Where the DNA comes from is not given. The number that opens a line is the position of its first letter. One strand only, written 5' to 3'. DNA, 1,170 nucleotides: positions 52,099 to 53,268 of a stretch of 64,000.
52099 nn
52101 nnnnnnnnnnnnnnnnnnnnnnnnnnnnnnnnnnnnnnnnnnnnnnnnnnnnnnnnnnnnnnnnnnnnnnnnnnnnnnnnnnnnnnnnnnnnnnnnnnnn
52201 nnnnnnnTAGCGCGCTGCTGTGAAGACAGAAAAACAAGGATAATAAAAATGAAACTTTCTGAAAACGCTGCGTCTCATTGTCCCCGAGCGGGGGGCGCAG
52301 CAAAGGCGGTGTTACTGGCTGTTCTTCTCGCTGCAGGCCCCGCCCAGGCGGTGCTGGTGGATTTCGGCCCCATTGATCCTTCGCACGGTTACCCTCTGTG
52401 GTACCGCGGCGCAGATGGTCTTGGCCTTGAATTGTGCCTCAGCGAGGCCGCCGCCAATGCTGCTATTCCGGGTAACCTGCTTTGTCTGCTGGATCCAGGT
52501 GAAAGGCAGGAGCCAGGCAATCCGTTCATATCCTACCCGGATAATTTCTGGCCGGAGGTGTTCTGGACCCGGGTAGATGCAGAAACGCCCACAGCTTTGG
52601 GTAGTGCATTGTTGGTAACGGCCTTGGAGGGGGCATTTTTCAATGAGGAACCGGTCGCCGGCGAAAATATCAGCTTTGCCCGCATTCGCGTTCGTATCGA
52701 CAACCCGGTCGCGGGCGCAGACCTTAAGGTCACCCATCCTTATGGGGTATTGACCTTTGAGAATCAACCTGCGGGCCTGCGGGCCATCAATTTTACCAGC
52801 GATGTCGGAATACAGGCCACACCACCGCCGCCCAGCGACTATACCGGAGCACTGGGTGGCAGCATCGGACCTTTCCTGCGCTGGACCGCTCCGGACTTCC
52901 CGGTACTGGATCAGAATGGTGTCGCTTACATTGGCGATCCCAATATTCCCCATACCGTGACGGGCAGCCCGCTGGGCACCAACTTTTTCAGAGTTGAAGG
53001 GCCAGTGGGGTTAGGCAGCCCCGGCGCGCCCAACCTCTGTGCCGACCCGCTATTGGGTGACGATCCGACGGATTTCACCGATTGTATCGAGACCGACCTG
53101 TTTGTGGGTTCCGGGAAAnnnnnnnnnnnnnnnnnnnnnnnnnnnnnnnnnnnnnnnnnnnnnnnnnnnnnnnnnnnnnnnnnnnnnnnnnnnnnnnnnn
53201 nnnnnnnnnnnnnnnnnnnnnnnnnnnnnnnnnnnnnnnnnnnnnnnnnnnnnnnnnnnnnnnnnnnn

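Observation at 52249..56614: Three tandem paralogs of an unrecognised secreted family sit directly after a MauG-like di-haem enzyme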

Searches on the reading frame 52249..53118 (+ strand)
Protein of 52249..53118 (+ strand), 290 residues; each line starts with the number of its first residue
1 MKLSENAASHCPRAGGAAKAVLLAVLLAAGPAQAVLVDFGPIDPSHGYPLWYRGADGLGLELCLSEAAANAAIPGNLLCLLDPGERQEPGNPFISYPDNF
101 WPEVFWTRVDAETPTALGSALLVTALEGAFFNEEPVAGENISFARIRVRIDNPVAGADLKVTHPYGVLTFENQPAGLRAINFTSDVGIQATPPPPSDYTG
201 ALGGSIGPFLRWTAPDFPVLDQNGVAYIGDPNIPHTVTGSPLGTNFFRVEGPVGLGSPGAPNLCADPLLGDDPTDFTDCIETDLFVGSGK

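Call 55: find_homologous_proteins(query=window:52249-53118:+, max_evalue=0.00001)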
Query window:52249-53118:+ (290 aa): 167 proteins with E <= 0.00001 among 8000 candidates; the best 120 are listed.
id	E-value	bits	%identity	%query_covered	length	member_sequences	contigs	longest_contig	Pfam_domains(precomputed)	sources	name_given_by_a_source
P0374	5.7e-168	576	92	88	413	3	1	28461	PF02412.24,PF00404.25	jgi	jgi:hypothetical protein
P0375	2.7e-147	508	83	89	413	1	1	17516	PF02412.24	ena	-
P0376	8.1e-121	421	72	89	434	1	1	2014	PF02412.24,PF00404.25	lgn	-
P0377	3.9e-114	399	69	89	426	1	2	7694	PF02412.24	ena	-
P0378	9.2e-113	394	66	94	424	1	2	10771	PF02412.24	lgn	-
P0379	1.4e-111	391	68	93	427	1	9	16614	PF02412.24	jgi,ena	-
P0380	2.0e-111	390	67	93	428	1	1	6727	PF02412.24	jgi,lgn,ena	-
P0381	7.9e-111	388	67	89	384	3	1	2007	PF00404.25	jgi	jgi:hypothetical protein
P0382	1.4e-109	384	67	90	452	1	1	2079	PF02412.24,PF00404.25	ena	-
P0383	2.7e-109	383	67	89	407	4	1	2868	-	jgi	jgi:hypothetical protein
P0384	3.3e-108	379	62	100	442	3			PF02412.24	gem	-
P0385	3.5e-108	379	64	94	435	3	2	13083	PF02412.24,PF00404.25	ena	-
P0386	2.9e-105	370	62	93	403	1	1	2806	PF02412.24,PF00404.25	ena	-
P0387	5.0e-103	362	62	93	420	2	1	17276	PF02412.24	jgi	-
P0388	6.1e-103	362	65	93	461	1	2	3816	PF02412.24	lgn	-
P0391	1.0e-98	348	57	100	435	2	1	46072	PF02412.24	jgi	-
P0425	8.9e-40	155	39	93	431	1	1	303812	-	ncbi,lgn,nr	ncbi:hypothetical protein NGA35_08440 [Pseudomonas stutzeri]|nr:hypothetical protein [Stutzerimonas 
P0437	1.5e-37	147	42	82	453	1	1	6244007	-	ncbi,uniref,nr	ncbi:hypothetical protein [Pseudomonas sp. TCU-HL1]|uniref:hypothetical protein n=1 Tax=Pseudomonas 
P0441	1.3e-36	144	41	82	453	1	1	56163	-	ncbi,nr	ncbi:hypothetical protein NG726_08360 [Pseudomonas sp. MOB-449]|nr:hypothetical protein [Pseudomonas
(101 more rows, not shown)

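Call 56: find_encoding_contigs(protein=P0374, flank=10000, max_places=1)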
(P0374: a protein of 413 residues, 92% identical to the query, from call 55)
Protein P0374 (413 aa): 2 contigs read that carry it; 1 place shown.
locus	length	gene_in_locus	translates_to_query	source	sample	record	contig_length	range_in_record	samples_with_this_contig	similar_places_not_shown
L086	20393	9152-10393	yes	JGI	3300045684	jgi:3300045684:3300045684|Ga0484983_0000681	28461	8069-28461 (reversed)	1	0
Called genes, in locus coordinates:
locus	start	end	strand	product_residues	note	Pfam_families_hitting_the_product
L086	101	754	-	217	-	-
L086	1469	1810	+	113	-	-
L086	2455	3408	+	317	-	-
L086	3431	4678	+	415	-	-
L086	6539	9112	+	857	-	PF03150:CCP_MauG (weak), PF00404:Dockerin_1 (weak)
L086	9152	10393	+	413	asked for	PF02412:TSP_3 (faint), PF00404:Dockerin_1 (weak)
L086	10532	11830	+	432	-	-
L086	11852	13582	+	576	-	PF02412:TSP_3 (weak)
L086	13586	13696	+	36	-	-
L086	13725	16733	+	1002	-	PF07731:Cu-oxidase_2 (weak), PF02412:TSP_3 (faint), PF00404:Dockerin_1 (weak)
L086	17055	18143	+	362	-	PF02630:SCO1-SenC, PF00034:Cytochrom_C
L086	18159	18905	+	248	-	-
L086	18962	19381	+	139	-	-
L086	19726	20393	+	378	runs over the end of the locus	PF07995:GSDH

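Call 57: find_encoding_contigs(protein=P0441, flank=10000, max_places=1)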
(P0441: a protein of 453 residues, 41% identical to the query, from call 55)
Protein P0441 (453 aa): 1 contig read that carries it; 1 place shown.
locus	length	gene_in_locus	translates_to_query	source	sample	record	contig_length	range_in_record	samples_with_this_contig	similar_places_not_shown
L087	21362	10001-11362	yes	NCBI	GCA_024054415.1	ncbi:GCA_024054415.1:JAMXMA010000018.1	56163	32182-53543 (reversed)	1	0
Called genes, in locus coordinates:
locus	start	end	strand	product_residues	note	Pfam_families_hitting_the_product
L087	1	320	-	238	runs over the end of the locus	PF00196:GerE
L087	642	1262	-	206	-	PF13409:GST_N_2, PF13417:GST_N_3 (weak), PF00043:GST_C, PF13410:GST_C_2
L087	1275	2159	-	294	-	PF02668:TauD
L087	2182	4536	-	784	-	PF07715:Plug, PF00593:TonB_dep_Rec_b-barrel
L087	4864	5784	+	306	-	PF00126:HTH_1, PF03466:LysR_substrate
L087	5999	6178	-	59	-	-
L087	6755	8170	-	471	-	PF00072:Response_reg, PF00158:Sigma54_activat, PF14532:Sigma54_activ_2, PF07728:AAA_5 (weak), PF25601:AAA_lid_14, PF02954:HTH_8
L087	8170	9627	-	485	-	PF00512:HisKA, PF02518:HATPase_c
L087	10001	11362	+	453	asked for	-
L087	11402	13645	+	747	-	PF17803:Cadherin_4, PF17892:Cadherin_5, PF17963:Big_9, PF17803:Cadherin_4 (weak), PF17892:Cadherin_5 (weak), PF17963:Big_9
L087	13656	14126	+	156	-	-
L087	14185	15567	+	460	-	-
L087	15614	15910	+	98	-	-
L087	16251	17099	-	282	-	PF03783:CsgG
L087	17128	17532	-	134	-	PF10614:CsgF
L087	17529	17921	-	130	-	PF10627:CsgE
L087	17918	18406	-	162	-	-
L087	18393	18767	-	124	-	PF07963:N_methyl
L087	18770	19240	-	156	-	PF07963:N_methyl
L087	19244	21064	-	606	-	PF07660:STN, PF03958:Secretin_N, PF00263:Secretin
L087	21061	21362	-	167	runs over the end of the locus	-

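Call 58: find_encoding_contigs(protein=P0391, flank=10000, max_places=1)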
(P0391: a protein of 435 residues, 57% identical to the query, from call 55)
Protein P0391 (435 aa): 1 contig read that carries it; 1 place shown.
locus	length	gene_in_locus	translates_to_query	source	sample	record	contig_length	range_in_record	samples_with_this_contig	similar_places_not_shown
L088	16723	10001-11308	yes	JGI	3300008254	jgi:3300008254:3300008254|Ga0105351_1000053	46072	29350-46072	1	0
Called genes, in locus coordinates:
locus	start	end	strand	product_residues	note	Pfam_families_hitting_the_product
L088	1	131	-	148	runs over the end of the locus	-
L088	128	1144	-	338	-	-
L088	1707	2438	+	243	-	-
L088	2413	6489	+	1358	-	PF17963:Big_9, PF19076:CshA_repeat (faint), PF19077:Big_13 (faint), PF17892:Cadherin_5 (weak), PF17963:Big_9, PF17803:Cadherin_4 (weak), PF17892:Cadherin_5 (weak), PF17963:Big_9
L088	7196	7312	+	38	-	-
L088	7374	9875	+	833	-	PF03150:CCP_MauG, PF02412:TSP_3 (faint)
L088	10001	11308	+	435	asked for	PF02412:TSP_3 (faint)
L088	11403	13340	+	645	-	-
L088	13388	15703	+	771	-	-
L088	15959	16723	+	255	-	?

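Call 66: search_protein_families(library=pfam, proteins=[L088:11403-13340:+, L088:13388-15703:+, L087:14185-15567:+], max_evalue=0.001)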
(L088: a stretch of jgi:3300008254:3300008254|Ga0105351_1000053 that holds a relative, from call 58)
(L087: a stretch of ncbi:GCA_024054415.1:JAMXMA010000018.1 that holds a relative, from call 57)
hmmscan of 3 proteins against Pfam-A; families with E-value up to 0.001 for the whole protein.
L088:11403-13340:+ (645 aa): 0 families

L088:13388-15703:+ (771 aa): 0 families

L087:14185-15567:+ (460 aa): 1 family
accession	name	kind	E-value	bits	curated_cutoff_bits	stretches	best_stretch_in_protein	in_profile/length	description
PF07012.17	Curlin_rpt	-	2.2e-21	76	20.7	3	277-308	3-34/34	Curlin associated repeat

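Call 78: find_encoding_contigs(protein=P0437, flank=10000, max_places=1)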
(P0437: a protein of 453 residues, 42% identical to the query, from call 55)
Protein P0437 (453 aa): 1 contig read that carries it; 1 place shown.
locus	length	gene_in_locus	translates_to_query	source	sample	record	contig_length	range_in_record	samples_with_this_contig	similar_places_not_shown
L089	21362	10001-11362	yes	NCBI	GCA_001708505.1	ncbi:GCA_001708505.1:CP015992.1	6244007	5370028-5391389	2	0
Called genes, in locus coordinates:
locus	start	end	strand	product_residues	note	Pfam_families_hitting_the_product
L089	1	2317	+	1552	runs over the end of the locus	PF19116:DUF5801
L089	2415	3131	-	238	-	PF00196:GerE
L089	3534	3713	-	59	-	-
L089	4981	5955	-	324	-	PF00487:FA_desaturase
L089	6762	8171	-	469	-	PF00072:Response_reg, PF00158:Sigma54_activat, PF14532:Sigma54_activ_2, PF07728:AAA_5 (weak), PF25601:AAA_lid_14, PF02954:HTH_8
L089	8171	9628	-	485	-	PF00512:HisKA, PF02518:HATPase_c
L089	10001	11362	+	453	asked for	-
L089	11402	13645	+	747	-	PF17803:Cadherin_4, PF17892:Cadherin_5, PF17963:Big_9, PF17803:Cadherin_4 (weak), PF17892:Cadherin_5 (weak), PF17963:Big_9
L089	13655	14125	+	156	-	-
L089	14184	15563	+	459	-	-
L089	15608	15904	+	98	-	-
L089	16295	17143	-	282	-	PF03783:CsgG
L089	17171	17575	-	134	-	PF10614:CsgF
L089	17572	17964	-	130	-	PF10627:CsgE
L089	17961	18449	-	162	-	-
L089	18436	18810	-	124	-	PF07963:N_methyl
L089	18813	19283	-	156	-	PF07963:N_methyl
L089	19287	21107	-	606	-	PF07660:STN, PF03958:Secretin_N, PF00263:Secretin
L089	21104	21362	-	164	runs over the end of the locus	-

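Call 79: find_encoding_contigs(protein=P0425, flank=10000, max_places=1)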
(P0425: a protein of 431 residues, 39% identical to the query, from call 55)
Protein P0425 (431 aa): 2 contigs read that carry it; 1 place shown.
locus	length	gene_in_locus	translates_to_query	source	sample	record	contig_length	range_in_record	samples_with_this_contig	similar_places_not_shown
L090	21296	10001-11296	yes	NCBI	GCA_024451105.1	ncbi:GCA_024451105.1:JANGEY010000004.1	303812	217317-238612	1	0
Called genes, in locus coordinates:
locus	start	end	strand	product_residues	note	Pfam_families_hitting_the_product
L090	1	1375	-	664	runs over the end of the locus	PF10282:Lactonase (faint), PF23414:Beta-prop_EML_2 (faint), PF25174:Beta-prop_THOC3, PF02239:Cytochrom_D1 (weak), PF21783:YNCE (weak)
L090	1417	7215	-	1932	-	PF07732:Cu-oxidase_3 (faint)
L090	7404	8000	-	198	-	PF13511:DUF4124, PF01464:SLT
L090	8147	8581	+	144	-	PF07963:N_methyl, PF08334:T2SSG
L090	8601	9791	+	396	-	PF00482:T2SSF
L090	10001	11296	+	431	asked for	-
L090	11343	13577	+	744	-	PF17803:Cadherin_4, PF17963:Big_9, PF17803:Cadherin_4, PF17892:Cadherin_5 (weak), PF17963:Big_9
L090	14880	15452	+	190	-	PF01471:PG_binding_1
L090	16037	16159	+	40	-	PF16537:T2SSB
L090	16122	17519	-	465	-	PF21085:CusS, PF00672:HAMP, PF26769:HAMP_PhoQ (weak), PF00512:HisKA, PF02518:HATPase_c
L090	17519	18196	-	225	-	PF00072:Response_reg, PF00486:Trans_reg_C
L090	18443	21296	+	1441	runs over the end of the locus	PF05231:MASE1, PF03924:CHASE, PF00989:PAS, PF08448:PAS_4, PF08447:PAS_3, PF00989:PAS, PF08448:PAS_4, PF13426:PAS_9, +10 more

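Call 80: search_protein_families(library=ncbifam, proteins=[L090:1417-7215:-, L090:8147-8581:+, L090:8601-9791:+, L089:6762-8171:-, L089:8171-9628:-, L089:13655-14125:+, L089:14184-15563:+, L089:17961-18449:-, L090:10001-11296:+], max_evalue=0.001)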
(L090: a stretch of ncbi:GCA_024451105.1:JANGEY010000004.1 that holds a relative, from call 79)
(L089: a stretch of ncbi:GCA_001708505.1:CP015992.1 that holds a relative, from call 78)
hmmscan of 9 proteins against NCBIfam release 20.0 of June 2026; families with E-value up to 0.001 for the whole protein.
L090:1417-7215:- (1932 aa): 1 family
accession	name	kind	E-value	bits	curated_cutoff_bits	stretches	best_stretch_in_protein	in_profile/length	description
NF041487.1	copper_ox_MnxG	equivalog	0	3679.4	3100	1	51-1909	1-1893/1894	manganese-oxidizing multicopper oxidase MnxG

L090:8147-8581:+ (144 aa): 6 families
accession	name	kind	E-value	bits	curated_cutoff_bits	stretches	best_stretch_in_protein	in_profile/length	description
TIGR01710.1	typeII_sec_gspG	equivalog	1.6e-55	186.8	88.85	1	13-143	1-133/134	type II secretion system major pseudopilin GspG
TIGR01708.2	typeII_sec_gspH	equivalog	5.9e-08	32.9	80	1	13-65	2-51/169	type II secretion system minor pseudopilin GspH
TIGR02532.1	IV_pilin_GFxxxE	domain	2.2e-07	30.4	16.3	1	13-35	2-24/24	prepilin-type N-terminal cleavage/methylation domain-containing protein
NF040999.1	pilin_ComGC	equivalog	4.3e-07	30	75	1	13-76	2-65/84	competence type IV pilus major pilin ComGC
NF041775.1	typeIV_PilA_Myxo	equivalog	1.6e-05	25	400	1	12-63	10-61/214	type IV pilin protein PilA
NF007862.0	PRK10574.1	equivalog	1.7e-05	25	138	1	12-77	4-69/145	prepilin peptidase-dependent pilin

L090:8601-9791:+ (396 aa): 6 families
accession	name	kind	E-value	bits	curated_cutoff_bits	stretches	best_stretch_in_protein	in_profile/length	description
TIGR02120.1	GspF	equivalog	5.8e-85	285.9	424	1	3-395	1-401/401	type II secretion system inner membrane protein GspF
NF007861.0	PRK10573.1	equivalog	2.8e-65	221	401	1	32-393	36-396/401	protein transport protein HofC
NF047826.1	T3SSXpsF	equivalog_domain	2.7e-59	201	650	1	3-395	4-404/405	type II secretion system protein XpsF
NF052607.1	T4PiliAsmPilCThrm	equivalog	1.3e-53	182.5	700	1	3-391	4-400/406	type IV pilus assembly protein PilC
NF052606.1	T4PiliAsmPilCMyx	equivalog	2e-52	178.5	700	1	60-396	82-419/419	type IV pilus assembly protein PilC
NF041012.2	T4P_ComGB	equivalog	2e-28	99.7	240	1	63-391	6-330/332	competence type IV pilus assembly protein ComGB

L089:6762-8171:- (469 aa): 113 families (the best 25 are shown)
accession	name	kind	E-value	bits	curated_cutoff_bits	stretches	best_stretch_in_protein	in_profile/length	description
NF008469.0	PRK11361.1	equivalog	2.6e-113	379.2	714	1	3-462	5-456/461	acetoacetate metabolism transcriptional regulator AtoC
TIGR01818.1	ntrC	equivalog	4.2e-110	368.7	558.6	1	5-458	1-461/463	nitrogen regulation protein NR(I)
TIGR02915.1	PEP_resp_reg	equivalog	4.8e-109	365.2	502.6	1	5-462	1-444/445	PEP-CTERM-box response regulator transcription factor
NF041946.1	LuxO_transreg_Vib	equivalog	2.3e-95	320.1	800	1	7-410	1-391/463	quorum-sensing sigma-54 dependent transcriptional regulator LuxO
NF008176.1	PRK10923.1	equivalog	4.2e-94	315.8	620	1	4-462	5-468/469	nitrogen regulation protein NR(I)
TIGR01817.1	nifA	equivalog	2.9e-92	310.2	528.85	1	119-461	176-528/534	nif-specific transcriptional activator NifA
NF051870.1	NAssimRespRegNtrX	equivalog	3.2e-91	306.5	600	1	4-462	3-452/452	nitrogen assimilation response regulator NtrX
NF007689.0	PRK10365.1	equivalog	5e-91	305.7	760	1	5-455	8-437/441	sigma-54-dependent response regulator transcription factor ZraR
NF011695.0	PRK15115.1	equivalog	4.5e-90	302.5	763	1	4-451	8-427/445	two-component system response regulator GlrR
NF003451.0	PRK05022.1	equivalog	1.1e-87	294.9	476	1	92-462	134-510/512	nitric oxide reductase transcriptional regulator NorR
NF041552.1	TF_PrdR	equivalog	7.1e-86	288.8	795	1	121-459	245-575/577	sigma-54 dependent transcriptional regulator PrdR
NF050807.1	TransRegFlbDCaul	equivalog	2.8e-84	283.6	750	1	139-458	109-436/454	sigma-54-dependent transcriptional regulator FlbD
NF049963.1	RespRegFlgRCampy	domain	4.3e-83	279.6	750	1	5-459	3-426/429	fla regulon two-component system response regulator FlgR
NF038308.1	RNA_repair_RtcR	equivalog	2e-81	274.5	650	1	86-454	123-505/530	RNA repair transcriptional activator RtcR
TIGR02329.1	propionate_PrpR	equivalog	1.4e-79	268.1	499.2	1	89-457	159-524/526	propionate catabolism operon regulatory protein PrpR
NF038230.1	Regu_Geo_Pelo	equivalog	1.2e-43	149.2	1200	1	168-393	587-827/935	GPMC system transcriptional regulator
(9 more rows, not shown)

L089:8171-9628:- (485 aa): 77 families (the best 25 are shown)
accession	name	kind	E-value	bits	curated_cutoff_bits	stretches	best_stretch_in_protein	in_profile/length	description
NF008468.0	PRK11360.1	equivalog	2.9e-42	144.8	646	1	263-480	389-608/616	two-component system sensor histidine kinase AtoS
NF007688.0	PRK10364.1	equivalog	5.3e-41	140.8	479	1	207-480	175-451/460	two-component system sensor histidine kinase ZraS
NF040750.1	tetrathio_HK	equivalog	3.9e-26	91.7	750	1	250-471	318-545/555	tetrathionate respiration histidine kinase TtrS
TIGR02916.1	PEP_his_kin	equivalog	1.4e-25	90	300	1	248-476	451-676/679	XrtA/PEP-CTERM system histidine kinase PrsK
NF008312.0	PRK11100.1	equivalog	4.9e-25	88.3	356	1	276-479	262-473/477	two-component system sensor histidine kinase CreC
NF053867.1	SprKinKinDBac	equivalog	3.3e-24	85.2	775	1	241-478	261-495/500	sporulation kinase KinD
NF010411.0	PRK13837.1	equivalog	5.1e-24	84.3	647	1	268-475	448-670/828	two-component system VirA-like sensor kinase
NF041777.1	sens_FixL_Rhizob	equivalog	8.1e-23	80.8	850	1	258-476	250-477/485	sensor protein FixL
NF046044.1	PnpS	equivalog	6.3e-22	78.1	400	1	275-478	175-389/390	two-component system histidine kinase PnpS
NF052574.1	HisKinEspCMyxo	equivalog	5.9e-21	74.3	1200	1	258-473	405-630/785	serine histidine kinase EspC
TIGR02966.1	phoR_proteo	equivalog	1.3e-20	73.7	334.2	1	275-475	119-330/333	phosphate regulon sensor histidine kinase PhoR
NF047794.1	HisKinPtgB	equivalog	1e-19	70.3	1000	1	256-480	428-655/656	two-component system sensor histidine kinase PgtB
NF033092.0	HK_WalK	equivalog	3.2e-19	69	725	1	274-477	376-591/594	cell wall metabolism sensor histidine kinase WalK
NF008025.0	PRK10755.1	equivalog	4.8e-19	68.3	314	1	273-479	146-355/362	two-component system sensor histidine kinase PmrB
NF041880.1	EPS_EpsF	equivalog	9.7e-19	67.2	900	1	276-472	280-483/492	response regulator EpsF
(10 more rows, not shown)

L089:13655-14125:+ (156 aa): 2 families
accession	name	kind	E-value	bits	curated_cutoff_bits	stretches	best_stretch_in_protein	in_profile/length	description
NF007506.1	PRK10101.1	equivalog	7.5e-22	77.7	165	1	23-156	16-151/151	curli minor subunit CsgB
NF007470.1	PRK10051.1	equivalog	6e-12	45.7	160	1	30-154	22-148/150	curli major subunit CsgA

L089:14184-15563:+ (459 aa): 2 families
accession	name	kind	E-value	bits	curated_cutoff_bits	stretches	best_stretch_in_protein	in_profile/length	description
NF007470.1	PRK10051.1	equivalog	5.8e-38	130.2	160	6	136-238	40-140/150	curli major subunit CsgA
NF007506.1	PRK10101.1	equivalog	4e-31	107.8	165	4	381-459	52-129/151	curli minor subunit CsgB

L089:17961-18449:- (162 aa): 0 families

L090:10001-11296:+ (431 aa): 0 families
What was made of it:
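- It lies divergently next to gspG-gspF-par-par(cadherin) (calls 79, 80). In Pseudomonas sp. MOB-449 and TCU-HL1, the pair is followed by CsgB/CsgA-like curlin-repeat genes and faces a csgGFE-pseudopilin-secretin cluster, which is a biofilm-matrix setting (calls 57, 66, 78, 80).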
